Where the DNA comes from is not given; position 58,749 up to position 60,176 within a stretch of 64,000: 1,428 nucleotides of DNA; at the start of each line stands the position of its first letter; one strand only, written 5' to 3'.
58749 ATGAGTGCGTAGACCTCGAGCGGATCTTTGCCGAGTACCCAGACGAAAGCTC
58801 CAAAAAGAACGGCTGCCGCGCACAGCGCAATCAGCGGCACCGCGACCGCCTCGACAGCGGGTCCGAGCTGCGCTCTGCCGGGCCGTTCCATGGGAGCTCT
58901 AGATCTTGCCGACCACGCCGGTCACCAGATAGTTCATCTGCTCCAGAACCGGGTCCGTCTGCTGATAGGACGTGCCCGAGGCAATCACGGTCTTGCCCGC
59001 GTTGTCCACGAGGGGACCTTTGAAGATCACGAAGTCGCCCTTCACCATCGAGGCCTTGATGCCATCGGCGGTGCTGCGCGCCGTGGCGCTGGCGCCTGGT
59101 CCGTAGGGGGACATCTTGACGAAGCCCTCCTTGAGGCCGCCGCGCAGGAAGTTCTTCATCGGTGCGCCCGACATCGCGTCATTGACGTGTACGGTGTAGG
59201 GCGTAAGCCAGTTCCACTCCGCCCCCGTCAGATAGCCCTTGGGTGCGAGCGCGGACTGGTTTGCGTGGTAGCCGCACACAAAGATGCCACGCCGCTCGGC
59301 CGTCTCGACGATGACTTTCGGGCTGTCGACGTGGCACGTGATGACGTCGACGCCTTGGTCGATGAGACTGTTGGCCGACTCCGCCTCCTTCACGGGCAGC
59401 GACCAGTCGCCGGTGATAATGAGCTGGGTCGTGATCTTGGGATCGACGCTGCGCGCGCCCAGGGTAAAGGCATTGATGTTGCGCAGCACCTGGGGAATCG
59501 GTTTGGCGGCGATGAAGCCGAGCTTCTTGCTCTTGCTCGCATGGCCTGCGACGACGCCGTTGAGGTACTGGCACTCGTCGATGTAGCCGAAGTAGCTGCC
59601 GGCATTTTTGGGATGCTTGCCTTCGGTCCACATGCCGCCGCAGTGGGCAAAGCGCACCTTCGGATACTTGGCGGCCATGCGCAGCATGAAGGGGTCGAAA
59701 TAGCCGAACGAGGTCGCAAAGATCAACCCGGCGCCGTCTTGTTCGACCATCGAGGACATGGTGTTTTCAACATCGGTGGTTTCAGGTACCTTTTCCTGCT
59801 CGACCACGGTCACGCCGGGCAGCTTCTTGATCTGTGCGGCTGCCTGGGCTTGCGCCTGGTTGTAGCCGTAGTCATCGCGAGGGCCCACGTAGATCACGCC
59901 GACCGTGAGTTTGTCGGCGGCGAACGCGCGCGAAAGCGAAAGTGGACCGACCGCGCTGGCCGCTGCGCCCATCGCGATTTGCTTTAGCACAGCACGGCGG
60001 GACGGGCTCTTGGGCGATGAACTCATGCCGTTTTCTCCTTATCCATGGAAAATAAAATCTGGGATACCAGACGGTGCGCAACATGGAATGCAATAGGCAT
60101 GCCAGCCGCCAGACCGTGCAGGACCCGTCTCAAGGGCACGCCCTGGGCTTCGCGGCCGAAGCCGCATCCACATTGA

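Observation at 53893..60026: Two isochorismatase-family cysteine hydrolase paralogs interleaved in a BMP-type ABC importer operon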

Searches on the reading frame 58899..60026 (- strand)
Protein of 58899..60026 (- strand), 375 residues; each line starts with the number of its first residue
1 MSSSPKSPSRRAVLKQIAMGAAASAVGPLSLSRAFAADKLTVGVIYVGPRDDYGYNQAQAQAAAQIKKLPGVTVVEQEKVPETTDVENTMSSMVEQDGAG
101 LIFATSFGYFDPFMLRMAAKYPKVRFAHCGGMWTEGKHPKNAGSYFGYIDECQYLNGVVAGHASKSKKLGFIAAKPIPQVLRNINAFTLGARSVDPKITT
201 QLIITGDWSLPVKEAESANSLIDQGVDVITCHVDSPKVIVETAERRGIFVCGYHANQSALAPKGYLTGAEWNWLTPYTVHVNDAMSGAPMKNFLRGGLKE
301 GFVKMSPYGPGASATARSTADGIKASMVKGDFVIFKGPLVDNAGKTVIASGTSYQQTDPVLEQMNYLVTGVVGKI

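Call 4: search_protein_families(library=pfam, proteins=[window:58899-60026:-])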
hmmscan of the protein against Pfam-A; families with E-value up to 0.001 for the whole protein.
window:58899-60026:- (375 aa): 2 families
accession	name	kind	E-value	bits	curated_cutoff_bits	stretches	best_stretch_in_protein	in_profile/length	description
PF02608.20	Bmp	-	1.4e-41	142.9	24.1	1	40-306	2-269/301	ABC transporter substrate-binding protein PnrA-like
PF13458.12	Peripla_BP_6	-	1.9e-05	24.9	31.7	0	51-112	143-204/343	Periplasmic binding protein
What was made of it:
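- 58899..60026 (-): Tat-exported periplasmic substrate-binding protein, BMP/PnrA family, of the nucleobase/triazine-binding branch. Pfam PF02608, 142.9 bits (call 4).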

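Call 5: search_protein_families(library=ncbifam, proteins=[window:58899-60026:-])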
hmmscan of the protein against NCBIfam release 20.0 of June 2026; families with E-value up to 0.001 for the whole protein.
window:58899-60026:- (375 aa): 1 family
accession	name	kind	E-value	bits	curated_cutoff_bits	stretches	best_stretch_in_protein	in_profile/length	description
NF047927.1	ABC_BMP_B6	equivalog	6e-13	48.6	400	1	50-301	13-267/314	putative B6 ABC transporter substrate-binding protein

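Call 30: search_solved_structures(query=window:58899-60026:-, max_evalue=0.01, show_alignments=1)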
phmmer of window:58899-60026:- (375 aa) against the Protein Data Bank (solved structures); distinct sequences matched with E-value up to 0.01: 13.
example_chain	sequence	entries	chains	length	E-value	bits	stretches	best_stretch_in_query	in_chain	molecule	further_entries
6pi5_A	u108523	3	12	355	6e-59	203.1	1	38-374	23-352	Atrazine periplasmic binding protein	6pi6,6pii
3s99_A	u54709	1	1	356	5.9e-52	180.1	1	34-374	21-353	Basic membrane lipoprotein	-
4p98_A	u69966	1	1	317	2.4e-13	53.1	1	40-287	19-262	Extracellular solute-binding protein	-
6shu_A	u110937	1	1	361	6.5e-12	48.4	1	35-269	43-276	Basic membrane protein D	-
4iil_A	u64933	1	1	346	2e-09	40.2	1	162-270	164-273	Membrane lipoprotein TpN38(b)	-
2hqb_A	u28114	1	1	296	1.1e-08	37.8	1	42-270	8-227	Transcriptional activator of comK gene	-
7x0r_A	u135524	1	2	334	1.1e-08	37.7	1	37-269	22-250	Lbp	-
2fqw_A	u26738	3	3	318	6.1e-05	25.4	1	48-231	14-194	Membrane lipoprotein tmpC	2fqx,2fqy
9q1u_A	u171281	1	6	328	6.8e-05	25.3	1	42-304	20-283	Basic membrane protein A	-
6yab_AAA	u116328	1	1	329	0.00029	23.2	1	137-229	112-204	Lipoprotein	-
6yab_DDD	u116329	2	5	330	0.0003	23.2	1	137-229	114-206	Lipoprotein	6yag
6ya3_C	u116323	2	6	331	0.0003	23.2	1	137-229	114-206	Lipoprotein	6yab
6y9u_A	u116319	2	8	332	0.0003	23.2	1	137-229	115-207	Lipoprotein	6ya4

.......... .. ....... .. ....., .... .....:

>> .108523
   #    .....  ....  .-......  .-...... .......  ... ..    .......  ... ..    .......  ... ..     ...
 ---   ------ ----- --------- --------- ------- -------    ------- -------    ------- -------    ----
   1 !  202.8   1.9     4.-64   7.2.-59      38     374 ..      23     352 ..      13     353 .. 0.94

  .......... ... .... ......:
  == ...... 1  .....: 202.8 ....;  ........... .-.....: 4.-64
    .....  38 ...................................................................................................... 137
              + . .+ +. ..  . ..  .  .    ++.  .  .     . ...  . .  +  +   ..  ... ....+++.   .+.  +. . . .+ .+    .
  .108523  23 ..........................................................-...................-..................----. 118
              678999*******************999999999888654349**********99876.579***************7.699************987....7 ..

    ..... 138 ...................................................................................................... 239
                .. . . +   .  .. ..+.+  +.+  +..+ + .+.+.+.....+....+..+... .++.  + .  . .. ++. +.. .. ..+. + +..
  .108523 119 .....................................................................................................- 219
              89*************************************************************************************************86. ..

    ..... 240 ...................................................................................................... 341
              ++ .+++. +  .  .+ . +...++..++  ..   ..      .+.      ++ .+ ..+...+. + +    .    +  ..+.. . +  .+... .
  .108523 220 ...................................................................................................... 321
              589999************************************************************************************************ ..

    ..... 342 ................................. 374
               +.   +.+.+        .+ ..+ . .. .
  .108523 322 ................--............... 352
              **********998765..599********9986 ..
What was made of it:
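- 58899..60026 (-): The nucleoside binders score 25-48 bits (call 30).
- Closest known: PnrA/TmpC and BmpD nucleoside-binding lipoproteins. Different: Only distant similarity (25-48 bits, call 30).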

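Call 36: search_solved_structures(query=window:58899-60026:-, max_evalue=1e-40, show_alignments=2)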
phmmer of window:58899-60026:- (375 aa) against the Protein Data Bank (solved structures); distinct sequences matched with E-value up to 1e-40: 2.
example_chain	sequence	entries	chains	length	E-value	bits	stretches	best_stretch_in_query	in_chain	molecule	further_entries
6pi5_A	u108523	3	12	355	6e-59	203.1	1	38-374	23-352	Atrazine periplasmic binding protein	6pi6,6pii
3s99_A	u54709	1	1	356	5.9e-52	180.1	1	34-374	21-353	Basic membrane lipoprotein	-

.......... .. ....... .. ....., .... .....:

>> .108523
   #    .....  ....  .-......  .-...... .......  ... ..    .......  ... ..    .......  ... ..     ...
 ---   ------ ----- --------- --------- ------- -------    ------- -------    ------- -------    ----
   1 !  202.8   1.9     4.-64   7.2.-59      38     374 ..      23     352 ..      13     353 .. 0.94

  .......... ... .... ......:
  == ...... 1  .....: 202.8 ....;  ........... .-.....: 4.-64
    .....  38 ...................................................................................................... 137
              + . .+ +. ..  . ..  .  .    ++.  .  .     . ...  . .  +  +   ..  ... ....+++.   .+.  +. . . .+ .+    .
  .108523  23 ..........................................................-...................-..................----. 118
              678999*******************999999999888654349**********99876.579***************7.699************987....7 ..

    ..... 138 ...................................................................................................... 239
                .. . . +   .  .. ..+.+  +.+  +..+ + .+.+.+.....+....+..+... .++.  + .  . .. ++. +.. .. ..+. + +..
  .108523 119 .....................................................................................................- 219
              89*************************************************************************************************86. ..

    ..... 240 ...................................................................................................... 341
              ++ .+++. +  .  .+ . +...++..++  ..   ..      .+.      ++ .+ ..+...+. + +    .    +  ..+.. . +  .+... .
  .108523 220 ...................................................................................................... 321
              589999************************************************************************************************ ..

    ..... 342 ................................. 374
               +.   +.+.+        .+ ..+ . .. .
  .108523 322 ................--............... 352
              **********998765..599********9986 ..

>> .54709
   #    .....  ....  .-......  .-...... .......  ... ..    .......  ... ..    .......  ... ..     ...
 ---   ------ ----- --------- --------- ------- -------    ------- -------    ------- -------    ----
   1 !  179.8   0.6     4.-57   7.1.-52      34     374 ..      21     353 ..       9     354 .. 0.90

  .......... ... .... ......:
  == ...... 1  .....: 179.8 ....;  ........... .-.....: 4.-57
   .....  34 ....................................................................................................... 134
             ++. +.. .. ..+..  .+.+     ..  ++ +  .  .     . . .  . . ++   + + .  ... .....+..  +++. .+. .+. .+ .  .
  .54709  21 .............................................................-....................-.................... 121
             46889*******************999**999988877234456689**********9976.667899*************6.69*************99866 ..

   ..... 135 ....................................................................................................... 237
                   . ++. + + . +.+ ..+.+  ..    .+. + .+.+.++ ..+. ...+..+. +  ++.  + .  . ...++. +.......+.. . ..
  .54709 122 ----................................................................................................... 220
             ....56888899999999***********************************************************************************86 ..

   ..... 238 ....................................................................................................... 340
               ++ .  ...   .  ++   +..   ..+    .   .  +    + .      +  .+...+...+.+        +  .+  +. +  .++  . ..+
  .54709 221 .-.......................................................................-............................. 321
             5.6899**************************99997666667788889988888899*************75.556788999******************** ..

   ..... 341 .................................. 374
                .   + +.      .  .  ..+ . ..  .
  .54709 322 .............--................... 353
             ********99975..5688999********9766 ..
